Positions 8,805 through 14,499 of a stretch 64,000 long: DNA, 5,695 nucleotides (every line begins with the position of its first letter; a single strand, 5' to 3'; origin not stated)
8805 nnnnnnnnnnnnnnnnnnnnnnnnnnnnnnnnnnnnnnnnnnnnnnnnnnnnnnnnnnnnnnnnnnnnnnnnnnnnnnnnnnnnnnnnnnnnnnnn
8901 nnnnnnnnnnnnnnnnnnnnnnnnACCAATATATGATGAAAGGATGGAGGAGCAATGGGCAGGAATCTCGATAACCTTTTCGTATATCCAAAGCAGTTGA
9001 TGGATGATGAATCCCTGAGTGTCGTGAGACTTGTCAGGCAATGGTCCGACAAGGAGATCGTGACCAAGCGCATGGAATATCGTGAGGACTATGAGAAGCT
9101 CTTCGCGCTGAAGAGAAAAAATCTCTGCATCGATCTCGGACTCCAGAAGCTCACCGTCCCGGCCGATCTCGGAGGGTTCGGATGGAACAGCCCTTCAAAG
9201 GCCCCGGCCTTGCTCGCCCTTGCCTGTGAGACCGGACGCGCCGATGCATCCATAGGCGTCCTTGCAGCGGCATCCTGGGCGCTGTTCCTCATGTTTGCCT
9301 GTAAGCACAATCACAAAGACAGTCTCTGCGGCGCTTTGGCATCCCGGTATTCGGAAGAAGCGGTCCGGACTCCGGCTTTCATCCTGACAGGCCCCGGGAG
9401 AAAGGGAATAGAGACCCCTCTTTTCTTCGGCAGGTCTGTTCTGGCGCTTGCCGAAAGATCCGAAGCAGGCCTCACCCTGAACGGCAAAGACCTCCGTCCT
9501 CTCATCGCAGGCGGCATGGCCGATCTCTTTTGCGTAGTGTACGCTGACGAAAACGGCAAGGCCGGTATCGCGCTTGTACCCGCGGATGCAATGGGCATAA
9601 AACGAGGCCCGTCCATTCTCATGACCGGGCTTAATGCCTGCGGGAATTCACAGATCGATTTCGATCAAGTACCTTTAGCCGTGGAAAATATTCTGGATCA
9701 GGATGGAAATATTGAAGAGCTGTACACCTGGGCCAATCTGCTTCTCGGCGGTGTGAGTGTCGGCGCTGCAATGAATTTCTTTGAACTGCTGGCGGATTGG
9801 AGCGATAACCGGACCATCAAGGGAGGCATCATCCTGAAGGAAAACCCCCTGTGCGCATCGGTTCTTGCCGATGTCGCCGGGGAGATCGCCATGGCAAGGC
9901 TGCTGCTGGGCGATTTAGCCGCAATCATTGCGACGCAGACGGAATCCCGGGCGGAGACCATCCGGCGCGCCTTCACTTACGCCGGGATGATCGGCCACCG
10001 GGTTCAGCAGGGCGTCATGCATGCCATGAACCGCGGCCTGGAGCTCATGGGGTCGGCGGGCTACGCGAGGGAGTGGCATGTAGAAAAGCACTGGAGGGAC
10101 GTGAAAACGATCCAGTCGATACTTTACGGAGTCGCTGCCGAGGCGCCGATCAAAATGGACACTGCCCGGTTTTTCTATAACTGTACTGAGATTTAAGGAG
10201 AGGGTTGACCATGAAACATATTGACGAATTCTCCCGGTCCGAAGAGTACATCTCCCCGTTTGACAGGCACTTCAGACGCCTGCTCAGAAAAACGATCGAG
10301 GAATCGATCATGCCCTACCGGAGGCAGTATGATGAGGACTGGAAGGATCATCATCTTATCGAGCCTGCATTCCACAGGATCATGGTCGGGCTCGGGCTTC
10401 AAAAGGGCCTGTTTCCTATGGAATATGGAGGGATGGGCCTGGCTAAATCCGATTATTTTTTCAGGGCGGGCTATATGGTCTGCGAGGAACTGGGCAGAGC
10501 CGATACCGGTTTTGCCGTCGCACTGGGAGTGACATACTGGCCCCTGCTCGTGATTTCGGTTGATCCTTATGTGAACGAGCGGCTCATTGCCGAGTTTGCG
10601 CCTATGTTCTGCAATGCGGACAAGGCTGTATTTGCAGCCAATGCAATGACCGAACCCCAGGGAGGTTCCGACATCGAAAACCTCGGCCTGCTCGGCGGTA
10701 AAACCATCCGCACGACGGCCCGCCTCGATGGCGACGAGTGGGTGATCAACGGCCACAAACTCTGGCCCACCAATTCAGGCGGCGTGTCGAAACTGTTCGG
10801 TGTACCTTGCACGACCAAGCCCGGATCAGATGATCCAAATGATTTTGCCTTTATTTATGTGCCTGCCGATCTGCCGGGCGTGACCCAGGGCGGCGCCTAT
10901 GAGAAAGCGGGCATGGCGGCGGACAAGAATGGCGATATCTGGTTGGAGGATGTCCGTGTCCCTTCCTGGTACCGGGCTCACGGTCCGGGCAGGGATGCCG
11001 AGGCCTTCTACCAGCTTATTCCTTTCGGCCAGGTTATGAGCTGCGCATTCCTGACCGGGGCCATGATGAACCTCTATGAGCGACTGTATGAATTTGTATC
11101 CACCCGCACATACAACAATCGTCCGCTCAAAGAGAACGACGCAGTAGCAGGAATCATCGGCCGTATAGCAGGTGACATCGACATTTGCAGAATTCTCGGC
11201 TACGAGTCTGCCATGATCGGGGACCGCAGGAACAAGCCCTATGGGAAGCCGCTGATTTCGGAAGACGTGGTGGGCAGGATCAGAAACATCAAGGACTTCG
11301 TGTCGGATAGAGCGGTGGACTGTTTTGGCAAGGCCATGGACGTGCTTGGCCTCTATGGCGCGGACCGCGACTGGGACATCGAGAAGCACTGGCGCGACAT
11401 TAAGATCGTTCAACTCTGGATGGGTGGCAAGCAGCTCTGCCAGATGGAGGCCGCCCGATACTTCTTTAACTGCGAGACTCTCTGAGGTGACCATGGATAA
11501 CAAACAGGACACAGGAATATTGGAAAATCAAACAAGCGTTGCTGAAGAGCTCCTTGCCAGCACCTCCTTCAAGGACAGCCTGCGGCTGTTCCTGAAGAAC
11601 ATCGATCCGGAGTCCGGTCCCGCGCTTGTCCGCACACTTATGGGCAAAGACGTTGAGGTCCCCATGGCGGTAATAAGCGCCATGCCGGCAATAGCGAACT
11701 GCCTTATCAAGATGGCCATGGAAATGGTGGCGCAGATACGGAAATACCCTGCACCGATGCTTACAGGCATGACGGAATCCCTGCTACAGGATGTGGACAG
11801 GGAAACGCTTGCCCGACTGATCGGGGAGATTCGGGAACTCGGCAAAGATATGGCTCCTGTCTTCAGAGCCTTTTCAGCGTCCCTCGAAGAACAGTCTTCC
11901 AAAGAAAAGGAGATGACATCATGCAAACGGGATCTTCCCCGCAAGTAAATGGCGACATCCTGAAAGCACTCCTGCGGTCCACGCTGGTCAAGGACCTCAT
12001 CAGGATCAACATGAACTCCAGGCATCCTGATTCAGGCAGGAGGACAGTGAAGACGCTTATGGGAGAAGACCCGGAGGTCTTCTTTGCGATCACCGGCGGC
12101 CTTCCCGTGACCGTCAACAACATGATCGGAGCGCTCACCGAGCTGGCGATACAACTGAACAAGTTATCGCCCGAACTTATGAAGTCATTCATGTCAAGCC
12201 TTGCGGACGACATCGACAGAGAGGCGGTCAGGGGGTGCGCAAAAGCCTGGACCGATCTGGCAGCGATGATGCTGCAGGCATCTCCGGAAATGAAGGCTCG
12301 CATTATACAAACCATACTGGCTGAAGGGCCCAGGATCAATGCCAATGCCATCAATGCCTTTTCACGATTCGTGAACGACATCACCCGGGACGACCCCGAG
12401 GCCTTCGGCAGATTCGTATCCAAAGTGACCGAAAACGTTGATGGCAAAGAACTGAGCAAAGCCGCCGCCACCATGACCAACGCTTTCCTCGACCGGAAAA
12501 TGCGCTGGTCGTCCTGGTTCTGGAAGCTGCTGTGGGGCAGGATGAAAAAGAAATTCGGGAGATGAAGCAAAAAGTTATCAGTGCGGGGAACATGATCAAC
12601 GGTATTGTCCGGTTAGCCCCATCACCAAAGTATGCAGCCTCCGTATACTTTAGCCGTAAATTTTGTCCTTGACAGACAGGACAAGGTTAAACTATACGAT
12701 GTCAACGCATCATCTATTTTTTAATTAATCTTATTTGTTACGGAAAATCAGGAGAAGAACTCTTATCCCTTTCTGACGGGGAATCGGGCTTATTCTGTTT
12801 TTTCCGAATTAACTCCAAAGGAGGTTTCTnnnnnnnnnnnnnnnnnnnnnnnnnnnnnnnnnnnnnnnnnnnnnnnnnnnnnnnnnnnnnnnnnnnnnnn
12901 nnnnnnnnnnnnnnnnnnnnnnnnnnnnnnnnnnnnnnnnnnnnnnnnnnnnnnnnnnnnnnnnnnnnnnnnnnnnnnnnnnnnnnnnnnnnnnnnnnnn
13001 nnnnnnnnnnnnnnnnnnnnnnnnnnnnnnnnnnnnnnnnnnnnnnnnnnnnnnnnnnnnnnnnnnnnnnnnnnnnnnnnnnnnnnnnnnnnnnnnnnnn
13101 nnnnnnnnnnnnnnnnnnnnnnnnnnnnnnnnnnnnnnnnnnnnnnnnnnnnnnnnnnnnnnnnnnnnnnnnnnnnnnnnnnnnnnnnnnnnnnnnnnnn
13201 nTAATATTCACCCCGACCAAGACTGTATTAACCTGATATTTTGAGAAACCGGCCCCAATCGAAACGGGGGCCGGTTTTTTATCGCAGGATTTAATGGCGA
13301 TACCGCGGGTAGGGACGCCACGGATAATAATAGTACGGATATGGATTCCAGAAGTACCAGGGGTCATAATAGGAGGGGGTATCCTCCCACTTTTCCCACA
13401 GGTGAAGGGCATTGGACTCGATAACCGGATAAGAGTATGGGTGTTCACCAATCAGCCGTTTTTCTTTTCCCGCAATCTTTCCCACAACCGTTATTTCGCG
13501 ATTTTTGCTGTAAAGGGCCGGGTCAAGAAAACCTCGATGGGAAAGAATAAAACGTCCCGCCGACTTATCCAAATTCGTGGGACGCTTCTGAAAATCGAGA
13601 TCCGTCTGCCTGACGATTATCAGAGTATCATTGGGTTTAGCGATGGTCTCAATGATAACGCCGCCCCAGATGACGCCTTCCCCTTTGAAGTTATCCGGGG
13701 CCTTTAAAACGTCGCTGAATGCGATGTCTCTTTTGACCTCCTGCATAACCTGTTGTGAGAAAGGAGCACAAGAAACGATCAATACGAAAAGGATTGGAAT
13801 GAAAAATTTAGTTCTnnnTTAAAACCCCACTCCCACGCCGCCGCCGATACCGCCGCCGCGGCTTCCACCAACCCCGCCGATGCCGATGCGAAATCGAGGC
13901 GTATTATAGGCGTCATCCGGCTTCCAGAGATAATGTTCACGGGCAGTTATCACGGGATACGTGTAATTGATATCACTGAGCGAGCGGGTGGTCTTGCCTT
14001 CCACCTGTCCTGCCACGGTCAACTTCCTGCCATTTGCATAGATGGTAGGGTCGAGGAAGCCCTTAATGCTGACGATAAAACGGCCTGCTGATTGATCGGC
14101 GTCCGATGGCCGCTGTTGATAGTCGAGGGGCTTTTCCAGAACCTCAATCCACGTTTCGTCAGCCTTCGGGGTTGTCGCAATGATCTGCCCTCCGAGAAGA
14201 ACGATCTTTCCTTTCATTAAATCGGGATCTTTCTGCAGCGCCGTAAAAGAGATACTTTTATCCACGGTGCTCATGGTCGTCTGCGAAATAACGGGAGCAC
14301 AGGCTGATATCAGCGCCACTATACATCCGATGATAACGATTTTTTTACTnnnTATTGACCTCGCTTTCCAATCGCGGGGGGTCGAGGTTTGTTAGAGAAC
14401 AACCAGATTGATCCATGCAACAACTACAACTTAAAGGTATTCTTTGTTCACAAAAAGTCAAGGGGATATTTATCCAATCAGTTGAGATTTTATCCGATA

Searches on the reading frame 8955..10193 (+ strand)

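Call 13: search_protein_families(library=pfam, proteins=[window:8955-10193:+])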
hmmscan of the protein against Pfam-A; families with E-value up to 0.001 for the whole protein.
window:8955-10193:+ (413 aa): 3 families
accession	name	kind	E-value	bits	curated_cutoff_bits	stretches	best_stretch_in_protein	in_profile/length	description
PF00441.29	Acyl-CoA_dh_1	-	3.6e-11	43.8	22.4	1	262-386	16-131/150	Acyl-CoA dehydrogenase, C-terminal domain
PF08028.16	Acyl-CoA_dh_2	-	9.2e-10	39.4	22.7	1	263-388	2-128/134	Acyl-CoA dehydrogenase, C-terminal domain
PF02771.21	Acyl-CoA_dh_N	-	0.00052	20.8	22.9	1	19-110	3-88/113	Acyl-CoA dehydrogenase, N-terminal domain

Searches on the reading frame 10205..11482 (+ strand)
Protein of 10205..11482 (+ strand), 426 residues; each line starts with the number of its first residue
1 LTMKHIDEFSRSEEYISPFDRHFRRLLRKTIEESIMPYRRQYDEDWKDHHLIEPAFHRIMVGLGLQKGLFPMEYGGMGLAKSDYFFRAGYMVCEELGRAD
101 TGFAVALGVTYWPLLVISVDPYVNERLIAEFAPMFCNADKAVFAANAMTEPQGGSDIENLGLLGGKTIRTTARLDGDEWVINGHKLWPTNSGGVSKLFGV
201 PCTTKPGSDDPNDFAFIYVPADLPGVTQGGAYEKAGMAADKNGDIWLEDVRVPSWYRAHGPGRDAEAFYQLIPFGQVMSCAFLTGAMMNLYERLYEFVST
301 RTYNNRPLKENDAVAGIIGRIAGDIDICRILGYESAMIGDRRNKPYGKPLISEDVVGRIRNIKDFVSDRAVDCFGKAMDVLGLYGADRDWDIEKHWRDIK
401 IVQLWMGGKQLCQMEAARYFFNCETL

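Call 13: search_protein_families(library=pfam, proteins=[window:10205-11482:+])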
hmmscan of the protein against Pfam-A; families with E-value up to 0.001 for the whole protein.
window:10205-11482:+ (426 aa): 4 families
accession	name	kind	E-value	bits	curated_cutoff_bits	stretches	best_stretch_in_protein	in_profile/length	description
PF02770.24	Acyl-CoA_dh_M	-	3.8e-15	56.3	33.3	1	146-250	2-97/97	Acyl-CoA dehydrogenase, middle domain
PF00441.29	Acyl-CoA_dh_1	-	6.6e-15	56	22.4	1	275-410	14-139/150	Acyl-CoA dehydrogenase, C-terminal domain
PF02771.21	Acyl-CoA_dh_N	-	1.2e-09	38.9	22.9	1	21-110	5-85/113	Acyl-CoA dehydrogenase, N-terminal domain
PF08028.16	Acyl-CoA_dh_2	-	8.8e-09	36.2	22.7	1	278-405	2-129/134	Acyl-CoA dehydrogenase, C-terminal domain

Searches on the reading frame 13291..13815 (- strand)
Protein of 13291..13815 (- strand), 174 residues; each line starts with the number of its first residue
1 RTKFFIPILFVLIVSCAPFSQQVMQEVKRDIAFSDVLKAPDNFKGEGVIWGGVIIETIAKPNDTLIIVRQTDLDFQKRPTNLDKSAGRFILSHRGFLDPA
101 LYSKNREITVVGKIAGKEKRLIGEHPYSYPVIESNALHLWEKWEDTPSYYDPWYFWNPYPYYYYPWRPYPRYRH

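Call 12: search_protein_families(library=pfam, proteins=[window:13291-13815:-])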
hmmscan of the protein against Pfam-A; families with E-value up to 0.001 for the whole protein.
window:13291-13815:- (174 aa): 1 family
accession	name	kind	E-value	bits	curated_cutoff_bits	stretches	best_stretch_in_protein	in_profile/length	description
PF03843.18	Slp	-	6e-45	152.8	22.5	1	14-164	2-151/153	Outer membrane lipoprotein Slp family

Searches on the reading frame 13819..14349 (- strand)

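Call 12: search_protein_families(library=pfam, proteins=[window:13819-14349:-])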
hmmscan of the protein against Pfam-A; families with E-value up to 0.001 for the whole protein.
window:13819-14349:- (176 aa): 1 family
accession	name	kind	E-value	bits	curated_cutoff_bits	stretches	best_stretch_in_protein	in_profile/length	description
PF03843.18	Slp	-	5.8e-43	146.4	22.5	1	15-150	2-135/153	Outer membrane lipoprotein Slp family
